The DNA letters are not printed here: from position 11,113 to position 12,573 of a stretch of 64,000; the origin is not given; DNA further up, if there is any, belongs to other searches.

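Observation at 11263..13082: Three-gene unit: orphan coiled-coil protein, 92-aa acidic protein and CesT-like chaperone (candidate T3S effector-chaperone module)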

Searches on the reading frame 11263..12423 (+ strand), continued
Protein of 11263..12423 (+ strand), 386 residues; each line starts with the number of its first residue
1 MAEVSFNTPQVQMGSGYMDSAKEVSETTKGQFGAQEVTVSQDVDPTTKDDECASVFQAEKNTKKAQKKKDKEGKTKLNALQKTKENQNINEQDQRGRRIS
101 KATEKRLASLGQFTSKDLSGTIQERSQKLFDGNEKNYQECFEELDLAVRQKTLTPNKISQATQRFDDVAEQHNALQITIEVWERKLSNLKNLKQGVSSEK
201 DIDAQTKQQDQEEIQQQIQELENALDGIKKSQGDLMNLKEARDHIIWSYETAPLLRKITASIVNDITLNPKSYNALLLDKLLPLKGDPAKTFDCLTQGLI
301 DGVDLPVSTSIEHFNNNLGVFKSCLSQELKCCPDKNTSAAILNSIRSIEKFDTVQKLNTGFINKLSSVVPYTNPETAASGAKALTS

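Call 33: find_related_loci(query=A1, collection=genome_contigs, flank=10000)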
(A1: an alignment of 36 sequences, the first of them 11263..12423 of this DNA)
Query A1 (386 aa) in genome_contigs; peptide patterns used: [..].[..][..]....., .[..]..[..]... (x = any residue, [..] = any of these).
179 stretches matched a pattern; 20 encode a relative of the query (tblastn E <= 1e-3); 19 distinct loci.
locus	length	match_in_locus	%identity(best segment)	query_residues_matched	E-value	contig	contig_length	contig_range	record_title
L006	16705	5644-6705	45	17-371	5e-94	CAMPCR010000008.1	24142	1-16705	MAG: uncultured Verrucomicrobia bacterium isolate SRR873610_bin.125_metaWRAP_v1.3_MAG genome assembly, contig: NODE_3369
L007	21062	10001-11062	44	17-371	2e-92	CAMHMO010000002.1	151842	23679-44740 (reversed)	MAG: uncultured Verrucomicrobia bacterium isolate SRR11784281_bin.6_metaWRAP_v1.3_MAG genome assembly, contig: ERZ122033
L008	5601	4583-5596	46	17-355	7e-90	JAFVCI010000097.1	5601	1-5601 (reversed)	MAG: Opitutales bacterium isolate RGIG5041 Roe_deer_Rumen.Co__c1240319, whole genome shotgun sequence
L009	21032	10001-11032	44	17-358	9e-88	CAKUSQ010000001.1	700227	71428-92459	MAG: uncultured Opitutales bacterium isolate REFINED_METABAT215_TOP10_CONTIGS_1500_ASSEMBLY_K77_MERGED__Hadza_MoBio_hadz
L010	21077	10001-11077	44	11-371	4e-87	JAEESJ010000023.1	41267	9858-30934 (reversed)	MAG: Opitutales bacterium isolate Tb.RUG.38 k141_5404789_flag=0_multi=9.0004_len=41267, whole genome shotgun sequence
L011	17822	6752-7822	41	12-370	2e-86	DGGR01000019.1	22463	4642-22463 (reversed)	MAG TPA_asm: Verrucomicrobia bacterium UBA3869 UBA3869_contig_74669, whole genome shotgun sequence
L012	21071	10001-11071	40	12-370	6e-85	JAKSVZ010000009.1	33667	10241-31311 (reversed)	MAG: Opitutales bacterium isolate Horse_feces372 MAG372_9, whole genome shotgun sequence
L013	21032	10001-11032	43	24-370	1e-80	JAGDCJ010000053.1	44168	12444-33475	MAG: Opitutales bacterium isolate RGIG10339 Yak_Rumen.Co__c8091083, whole genome shotgun sequence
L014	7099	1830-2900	42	17-363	6e-79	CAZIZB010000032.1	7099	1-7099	MAG TPA_asm: uncultured Opitutales bacterium isolate SRP315200_co2_453 genome assembly, contig: NODE_17855_length_7099_c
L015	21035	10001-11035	42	25-363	5e-78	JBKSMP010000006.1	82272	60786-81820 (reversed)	MAG: Opitutales bacterium isolate 101_22-192 k141_3314759, whole genome shotgun sequence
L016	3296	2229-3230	47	30-358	1e-74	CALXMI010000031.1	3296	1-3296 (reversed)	MAG: uncultured Opitutales bacterium isolate E19__bin342 genome assembly, contig: E19__k127_7607829, whole genome shotgu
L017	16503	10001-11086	45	2-364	9e-87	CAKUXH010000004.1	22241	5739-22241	MAG: uncultured Opitutales bacterium isolate REFINED_METABAT215_TOP10_CONTIGS_1500_ASSEMBLY_K77_MERGED__Hadza_MoBio_hadz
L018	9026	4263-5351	41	8-363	1e-71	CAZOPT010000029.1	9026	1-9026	MAG TPA_asm: uncultured Opitutales bacterium isolate SRP225648_co1_956 genome assembly, contig: NODE_19765_length_9026_c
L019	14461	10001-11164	31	5-354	1e-35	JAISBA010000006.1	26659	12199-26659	MAG: Puniceicoccales bacterium isolate Gx481_bin184 k119_4211642, whole genome shotgun sequence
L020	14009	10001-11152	31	11-354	3e-34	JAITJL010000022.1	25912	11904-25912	MAG: Puniceicoccales bacterium isolate Pcl387_bin165 k119_1979711, whole genome shotgun sequence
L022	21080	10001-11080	28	30-354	4e-28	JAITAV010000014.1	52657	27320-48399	MAG: Puniceicoccales bacterium isolate Ncb351_bin56 k119_3390050, whole genome shotgun sequence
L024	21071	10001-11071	27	30-353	3e-23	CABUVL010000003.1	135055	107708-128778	MAG TPA_asm: uncultured Verrucomicrobia bacterium isolate MGYG-HGUT-04418 genome assembly, contig: GUT_GENOME273599_3, w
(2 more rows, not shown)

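Call 39: search_protein_families(library=pfam, proteins=[L022:12086-12526:+, L022:12569-13309:+, L024:11856-12359:+, L024:12364-13152:+, L024:9284-9850:+, L022:8712-9587:+, L019:9030-9785:+, L022:7382-8119:+, L024:7652-9004:-, L022:14167-15717:-], max_evalue=0.01)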
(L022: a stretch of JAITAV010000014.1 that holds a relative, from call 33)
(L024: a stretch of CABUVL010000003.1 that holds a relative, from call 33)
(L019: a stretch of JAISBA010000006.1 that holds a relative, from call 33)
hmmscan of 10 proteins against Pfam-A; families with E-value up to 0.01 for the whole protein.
L022:12086-12526:+ (146 aa): 3 families
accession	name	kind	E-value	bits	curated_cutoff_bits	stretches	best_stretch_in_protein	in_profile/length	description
PF05818.17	TraT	-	1.5e-05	25.3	31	1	23-115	85-174/214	Enterobacterial TraT complement resistance protein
PF13488.11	Gly-zipper_Omp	-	0.00016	21.9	25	1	27-71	1-45/46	Glycine zipper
PF20159.5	YidB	-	0.002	18.8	24.3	1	23-95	16-83/132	YidB-like protein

L022:12569-13309:+ (246 aa): 1 family
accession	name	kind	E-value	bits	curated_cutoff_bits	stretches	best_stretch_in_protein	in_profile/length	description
PF01416.25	PseudoU_synth_1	-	9.8e-30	103.7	23.3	2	143-246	1-108/108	tRNA pseudouridine synthase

L024:11856-12359:+ (167 aa): 2 families
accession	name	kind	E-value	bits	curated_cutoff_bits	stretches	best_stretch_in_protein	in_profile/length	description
PF05818.17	TraT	-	1.5e-05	25.3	31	1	35-126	85-175/214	Enterobacterial TraT complement resistance protein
PF13488.11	Gly-zipper_Omp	-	0.00063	20.1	25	1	39-83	1-45/46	Glycine zipper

L024:12364-13152:+ (262 aa): 1 family
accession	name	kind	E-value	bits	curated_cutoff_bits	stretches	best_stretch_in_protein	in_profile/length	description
PF01416.25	PseudoU_synth_1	-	8.1e-29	100.7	23.3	2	148-251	1-108/108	tRNA pseudouridine synthase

L024:9284-9850:+ (188 aa): 0 families

L022:8712-9587:+ (291 aa): 2 families
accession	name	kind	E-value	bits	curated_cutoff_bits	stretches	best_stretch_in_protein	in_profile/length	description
PF17746.7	SfsA_N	-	1.1e-15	57.9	25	1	64-131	1-63/63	SfsA N-terminal OB domain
PF03749.19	SfsA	-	4.6e-12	46.4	22.8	1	136-274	3-135/138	Sugar fermentation stimulation protein RE domain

L019:9030-9785:+ (251 aa): 2 families
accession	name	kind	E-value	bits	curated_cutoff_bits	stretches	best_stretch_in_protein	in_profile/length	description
PF17746.7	SfsA_N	-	1.9e-15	57.1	25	1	24-91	1-63/63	SfsA N-terminal OB domain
PF03749.19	SfsA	-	1.7e-10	41.3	22.8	1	96-234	3-135/138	Sugar fermentation stimulation protein RE domain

L022:7382-8119:+ (245 aa): 1 family
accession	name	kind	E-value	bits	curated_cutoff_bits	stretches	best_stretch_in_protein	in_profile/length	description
PF01258.23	zf-dskA_traR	-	1.2e-07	32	24.9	1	173-207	1-35/36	Prokaryotic dksA/traR C4-type zinc finger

L024:7652-9004:- (450 aa): 11 families
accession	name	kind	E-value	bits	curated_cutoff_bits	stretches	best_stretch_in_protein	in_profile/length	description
PF00448.28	SRP54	-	3.5e-70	236.1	22.7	1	106-298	3-196/196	SRP54-type protein, GTPase domain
PF02978.25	SRP_SPB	-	2.6e-26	92.3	27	1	330-426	2-91/91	Signal peptide binding domain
PF02881.24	SRP54_N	-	6.6e-19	68.3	22.4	1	11-88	1-75/75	SRP54-type protein, helical bundle domain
PF01656.29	CbiA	-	2.7e-06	27.8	25.4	1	114-260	9-91/125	CobQ/CobB/MinD/ParA nucleotide binding domain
PF06414.18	Zeta_toxin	-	4.5e-05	23.4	22.3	1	100-194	12-103/199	Zeta toxin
PF13401.12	AAA_22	-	0.0013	19.5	27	1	107-211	8-108/130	AAA domain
PF01591.24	6PF2K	-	0.0016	18.3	27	1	99-132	8-41/223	6-phosphofructo-2-kinase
PF13614.12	AAA_31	-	0.0027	18.1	27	0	114-157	12-54/177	AAA domain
PF13671.12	AAA_33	-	0.0038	18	27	1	107-139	2-25/143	AAA domain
PF00025.27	Arf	-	0.0061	16.5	22.3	0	100-126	9-36/174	ADP-ribosylation factor family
PF07735.22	FBA_2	-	0.0098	16.4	22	0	390-422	26-57/67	F-box associated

L022:14167-15717:- (516 aa): 3 families
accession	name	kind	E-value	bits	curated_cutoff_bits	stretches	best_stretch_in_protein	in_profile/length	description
PF04055.27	Radical_SAM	-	9.1e-29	101.2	29.5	1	221-391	1-165/166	Radical SAM superfamily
PF00919.26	UPF0004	-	4.5e-25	88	27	1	74-171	1-96/98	Uncharacterized protein family UPF0004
PF01938.26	TRAM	-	4.8e-06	26.8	21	1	450-506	3-57/61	TRAM domain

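Call 53: search_protein_families(library=ncbifam, proteins=[L007:18630-20702:+, L007:15353-16264:-, L007:16213-17046:-, L007:17193-17693:-, L007:17700-18131:-], max_evalue=0.001)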
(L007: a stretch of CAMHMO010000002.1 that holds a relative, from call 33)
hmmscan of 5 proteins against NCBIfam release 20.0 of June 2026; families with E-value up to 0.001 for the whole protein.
L007:18630-20702:+ (690 aa): 8 families
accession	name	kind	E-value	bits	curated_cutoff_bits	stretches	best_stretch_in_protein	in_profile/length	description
TIGR02516.1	type_III_yscC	equivalog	6e-100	335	238.45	2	339-613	186-462/463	type III secretion system outer membrane ring subunit SctC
NF011873.0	PRK15346.1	equivalog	1.2e-74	251.8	524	2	336-612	220-494/499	EscC/YscC/HrcC family type III secretion system outer membrane ring protein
TIGR02515.1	IV_pilus_PilQ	subfamily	4.7e-39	134.6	284.35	2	435-612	247-427/428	type IV pilus secretin PilQ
TIGR02517.1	type_II_gspD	equivalog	3.6e-31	108.3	351.35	1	297-614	239-592/600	type II secretion system secretin GspD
NF010083.0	PRK13568.1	equivalog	7.2e-28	97.5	554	1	333-613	132-418/419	DNA uptake porin HofQ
NF007851.2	PRK10560.1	exception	4.3e-23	81.8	598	1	310-613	98-410/412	DNA uptake porin HofQ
TIGR02519.1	pilus_MshL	equivalog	3.8e-15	55.7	250.2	1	434-612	95-290/290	pilus (MSHA type) biogenesis protein MshL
NF042912.1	Amuc_1098_fam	equivalog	8.5e-11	40.6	750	1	546-612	730-796/805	Amuc_1098 family type IV pilus outer membrane protein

L007:15353-16264:- (303 aa): 0 families

L007:16213-17046:- (277 aa): 5 families
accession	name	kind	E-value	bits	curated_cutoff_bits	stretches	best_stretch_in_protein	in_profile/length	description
NF050803.1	DnaMtaseCcrMCaul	equivalog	1.1e-69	235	830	1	24-261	8-250/350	adenine-specific DNA-methyltransferase CcrM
NF008572.0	PRK11524.1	equivalog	4.8e-34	117.8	292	2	163-260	159-258/294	adenine-specific DNA-methyltransferase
NF010253.0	PRK13699.1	subfamily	3.7e-19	69.3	244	1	24-259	6-206/226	DNA methyltransferase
TIGR01177.1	TIGR01177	hypoth_equivalog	0.00014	21.3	316.55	0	212-247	178-213/330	TIGR01177 family methyltransferase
NF043040.1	corrin_prot_MT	hypoth_equivalog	0.00029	20.3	180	0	207-261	32-86/216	corrinoid protein-associated methyltransferase CpaM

L007:17193-17693:- (166 aa): 3 families
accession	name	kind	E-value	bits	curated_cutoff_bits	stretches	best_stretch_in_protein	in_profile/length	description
NF001099.0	PRK00132.1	equivalog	1.1e-42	145.3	112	1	41-166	5-130/130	30S ribosomal protein S9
TIGR03627.1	uS9_arch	equivalog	1.2e-19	70.9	162.75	1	43-166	3-130/130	30S ribosomal protein S9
NF001749.0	PRK00474.1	equivalog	2.3e-18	66.8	147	1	43-166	6-134/134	30S ribosomal protein S9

L007:17700-18131:- (143 aa): 3 families
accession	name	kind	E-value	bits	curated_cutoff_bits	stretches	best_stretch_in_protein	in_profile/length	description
TIGR01066.1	rplM_bact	equivalog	3.6e-54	182.4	93.05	1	4-142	2-140/141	50S ribosomal protein L13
NF005004.0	PRK06394.1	equivalog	2.1e-16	60.2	146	1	14-136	4-116/149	50S ribosomal protein L13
TIGR01077.1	L13_A_E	equivalog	8.9e-15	55.3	98.9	1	18-136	2-109/141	50S ribosomal protein L13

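Call 56: find_homologous_proteins(query=L007:18630-20702:+, max_evalue=1e-30)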
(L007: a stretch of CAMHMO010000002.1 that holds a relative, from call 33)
Query L007:18630-20702:+ (690 aa): 46 proteins with E <= 1e-30 among 8000 candidates.
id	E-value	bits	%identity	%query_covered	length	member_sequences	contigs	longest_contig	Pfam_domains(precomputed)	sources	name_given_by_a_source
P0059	0.0e+0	1369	92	95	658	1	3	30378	PF21304.3,PF03958.23,PF00263.27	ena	-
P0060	0.0e+0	1345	90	95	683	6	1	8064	PF21304.3,PF03958.23,PF00263.27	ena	-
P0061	0.0e+0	1295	86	95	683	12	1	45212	PF21304.3,PF03958.23,PF00263.27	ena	-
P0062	0.0e+0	1289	86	95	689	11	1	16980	PF21304.3,PF03958.23,PF00263.27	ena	-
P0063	0.0e+0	1277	86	95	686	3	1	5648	PF21304.3,PF03958.23,PF00263.27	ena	-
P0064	0.0e+0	1085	84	81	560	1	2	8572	PF21304.3,PF03958.23,PF00263.27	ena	-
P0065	0.0e+0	1066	71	95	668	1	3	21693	PF21304.3,PF03958.23,PF00263.27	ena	-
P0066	0.0e+0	1047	77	86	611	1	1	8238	PF21304.3,PF03958.23,PF00263.27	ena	-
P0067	1.6e-279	947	94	66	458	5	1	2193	PF03958.23,PF00263.27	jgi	jgi:type III secretion protein C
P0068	8.7e-247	839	61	92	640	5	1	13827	PF21304.3,PF03958.23,PF00263.27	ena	-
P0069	3.0e-200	685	54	85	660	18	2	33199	PF21304.3,PF03958.23,PF00263.27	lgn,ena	-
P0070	2.3e-190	652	55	77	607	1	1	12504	PF21304.3,PF03958.23,PF00263.27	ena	-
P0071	4.8e-182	625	50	83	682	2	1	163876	PF21304.3,PF03958.23,PF00263.27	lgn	-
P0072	2.8e-180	619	49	88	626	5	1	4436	PF21304.3,PF03958.23,PF00263.27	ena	-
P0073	1.0e-179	617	48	91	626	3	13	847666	PF21304.3,PF03958.23,PF00263.27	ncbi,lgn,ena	-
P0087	3.2e-171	589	49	82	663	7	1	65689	PF03958.23,PF00263.27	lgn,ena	-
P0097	6.7e-144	499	44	76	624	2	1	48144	PF21304.3,PF03958.23,PF00263.27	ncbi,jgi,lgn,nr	ncbi:MAG: hypothetical protein LBB19_01090 [Puniceicoccales bacterium]|jgi:type III secretion protei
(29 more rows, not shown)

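Call 57: find_encoding_contigs(protein=P0073, flank=10000, max_places=2)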
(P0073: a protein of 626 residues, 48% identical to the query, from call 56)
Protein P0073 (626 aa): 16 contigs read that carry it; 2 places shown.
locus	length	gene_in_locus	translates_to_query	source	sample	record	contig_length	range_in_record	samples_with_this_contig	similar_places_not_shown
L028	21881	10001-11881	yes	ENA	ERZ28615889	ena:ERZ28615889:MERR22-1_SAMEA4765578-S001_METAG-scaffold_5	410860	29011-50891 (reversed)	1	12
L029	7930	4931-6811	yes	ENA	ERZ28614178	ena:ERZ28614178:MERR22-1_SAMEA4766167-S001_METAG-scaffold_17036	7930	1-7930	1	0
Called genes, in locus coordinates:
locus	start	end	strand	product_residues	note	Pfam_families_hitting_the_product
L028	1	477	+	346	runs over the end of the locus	PF01476:LysM, PF22310:NMB0315_dom_I (faint), PF23446:LysM1_NFP_LYK (faint), PF23462:LysM3_NFP (faint), PF23472:LysM2_CERK1_LYK3_4_5 (faint), PF01476:LysM, PF23473:LysM3_LYK4_5 (weak), PF01476:LysM, +1 more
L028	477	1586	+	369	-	PF01098:FTSW_RODA_SPOVE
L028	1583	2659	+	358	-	PF03033:Glyco_transf_28, PF04101:Glyco_tran_28_C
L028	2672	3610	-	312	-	PF02899:Phage_int_SAM_1, PF00589:Phage_integrase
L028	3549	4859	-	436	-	PF00375:SDF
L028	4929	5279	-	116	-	-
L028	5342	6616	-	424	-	PF00275:EPSP_synthase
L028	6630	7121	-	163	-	-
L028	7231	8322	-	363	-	PF03462:PCRF, PF00472:RF-1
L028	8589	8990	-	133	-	PF00380:Ribosomal_S9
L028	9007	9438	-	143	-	PF00572:Ribosomal_L13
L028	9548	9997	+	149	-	PF05932:CesT (weak)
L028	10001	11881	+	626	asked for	PF21304:T3S_SPI-1_N0 (weak), PF03958:Secretin_N, PF00263:Secretin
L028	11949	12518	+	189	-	PF00027:cNMP_binding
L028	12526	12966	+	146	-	PF05932:CesT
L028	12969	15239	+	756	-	PF02922:CBM_48, PF22019:GlgB_N (weak), PF00128:Alpha-amylase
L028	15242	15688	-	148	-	PF02130:YbeY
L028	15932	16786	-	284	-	PF23952:LRR_EndoS (faint), PF13855:LRR_8 (faint), PF00560:LRR_1 (faint), PF12799:LRR_4 (weak)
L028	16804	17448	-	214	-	-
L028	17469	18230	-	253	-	-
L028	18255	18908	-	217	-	PF05359:DUF748 (weak)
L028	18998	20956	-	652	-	PF02878:PGM_PMM_I, PF02879:PGM_PMM_II, PF02880:PGM_PMM_III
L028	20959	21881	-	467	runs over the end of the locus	PF01704:UDPGP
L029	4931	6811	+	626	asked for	PF21304:T3S_SPI-1_N0 (weak), PF03958:Secretin_N, PF00263:Secretin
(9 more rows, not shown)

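Call 58: find_encoding_contigs(protein=P0097, flank=10000, max_places=2)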
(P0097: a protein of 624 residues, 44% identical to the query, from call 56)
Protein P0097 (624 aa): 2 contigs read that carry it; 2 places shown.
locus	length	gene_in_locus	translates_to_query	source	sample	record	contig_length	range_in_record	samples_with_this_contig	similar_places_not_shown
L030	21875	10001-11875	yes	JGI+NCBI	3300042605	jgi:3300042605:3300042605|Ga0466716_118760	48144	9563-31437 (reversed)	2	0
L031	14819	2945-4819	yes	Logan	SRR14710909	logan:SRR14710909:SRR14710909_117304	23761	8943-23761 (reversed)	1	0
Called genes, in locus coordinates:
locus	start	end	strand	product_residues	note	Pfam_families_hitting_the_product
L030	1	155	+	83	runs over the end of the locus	-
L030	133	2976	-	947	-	PF00675:Peptidase_M16, PF05193:Peptidase_M16_C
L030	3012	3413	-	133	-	PF09474:Type_III_YscX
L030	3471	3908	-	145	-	-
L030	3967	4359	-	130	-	-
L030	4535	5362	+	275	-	-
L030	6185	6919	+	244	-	-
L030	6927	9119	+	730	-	-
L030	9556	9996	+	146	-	PF05932:CesT (weak)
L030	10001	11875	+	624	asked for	PF21304:T3S_SPI-1_N0 (weak), PF03958:Secretin_N, PF00263:Secretin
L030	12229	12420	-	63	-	-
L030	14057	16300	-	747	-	PF23139:OB_YrrC, PF14520:HHH_5 (faint), PF14490:HHH_RecD2, PF13086:AAA_11 (weak), PF13245:AAA_19, PF13604:AAA_30, PF18335:SH3_13, PF13538:UvrD_C_2, +1 more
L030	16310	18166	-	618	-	PF27167:HTH_GRAD, PF03449:GreA_GreB_N, PF01272:GreA_GreB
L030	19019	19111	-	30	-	-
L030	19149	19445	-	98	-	-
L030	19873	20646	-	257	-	PF01784:DUF34_NIF3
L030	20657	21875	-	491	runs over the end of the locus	PF00587:tRNA-synt_2b, PF03129:HGTP_anticodon, PF09180:ProRS-C_1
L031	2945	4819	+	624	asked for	PF21304:T3S_SPI-1_N0 (weak), PF03958:Secretin_N, PF00263:Secretin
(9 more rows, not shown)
